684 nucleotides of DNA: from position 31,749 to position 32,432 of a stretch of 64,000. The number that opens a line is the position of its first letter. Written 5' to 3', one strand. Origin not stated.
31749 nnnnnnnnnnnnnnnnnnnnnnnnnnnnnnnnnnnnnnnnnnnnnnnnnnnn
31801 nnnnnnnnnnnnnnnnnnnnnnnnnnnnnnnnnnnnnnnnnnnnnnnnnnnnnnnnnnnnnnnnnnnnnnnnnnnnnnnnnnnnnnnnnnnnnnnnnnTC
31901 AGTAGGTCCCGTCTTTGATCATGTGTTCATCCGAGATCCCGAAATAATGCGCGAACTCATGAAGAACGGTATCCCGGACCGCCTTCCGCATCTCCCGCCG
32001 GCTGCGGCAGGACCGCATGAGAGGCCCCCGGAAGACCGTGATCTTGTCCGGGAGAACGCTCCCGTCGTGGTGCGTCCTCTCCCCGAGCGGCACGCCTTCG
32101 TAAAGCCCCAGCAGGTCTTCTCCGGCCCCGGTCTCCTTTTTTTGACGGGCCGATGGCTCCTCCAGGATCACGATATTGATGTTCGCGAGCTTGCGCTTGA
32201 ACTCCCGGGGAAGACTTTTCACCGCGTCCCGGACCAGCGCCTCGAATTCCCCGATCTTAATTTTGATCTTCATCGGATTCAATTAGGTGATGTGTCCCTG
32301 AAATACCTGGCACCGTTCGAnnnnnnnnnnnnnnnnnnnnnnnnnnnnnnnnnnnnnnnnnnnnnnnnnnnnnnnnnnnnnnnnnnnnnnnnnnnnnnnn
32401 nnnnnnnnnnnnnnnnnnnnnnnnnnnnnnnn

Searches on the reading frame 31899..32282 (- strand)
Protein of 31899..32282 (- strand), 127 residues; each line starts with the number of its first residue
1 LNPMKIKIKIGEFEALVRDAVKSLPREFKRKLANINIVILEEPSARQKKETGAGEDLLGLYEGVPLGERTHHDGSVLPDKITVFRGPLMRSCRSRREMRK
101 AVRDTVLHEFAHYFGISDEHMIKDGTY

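Call 3: search_protein_families(library=pfam, proteins=[window:31899-32282:-], max_evalue=1)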
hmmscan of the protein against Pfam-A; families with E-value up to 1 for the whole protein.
window:31899-32282:- (127 aa): 3 families
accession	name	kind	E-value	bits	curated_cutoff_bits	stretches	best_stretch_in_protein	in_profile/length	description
PF06262.17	Zincin_1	-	1.1e-27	96.3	22.4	1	32-123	1-94/97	Zincin-like metallopeptidase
PF25226.1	DUF7844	-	0.17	11.8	27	0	92-114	83-105/230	Domain of unknown function (DUF7844)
PF12725.13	DUF3810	-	0.33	10.7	28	1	104-119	192-207/311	Protein of unknown function (DUF3810)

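Call 5: search_protein_families(library=ncbifam, proteins=[window:31899-32282:-], max_evalue=1)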
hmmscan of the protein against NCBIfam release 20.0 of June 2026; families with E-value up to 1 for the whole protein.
window:31899-32282:- (127 aa): 0 families
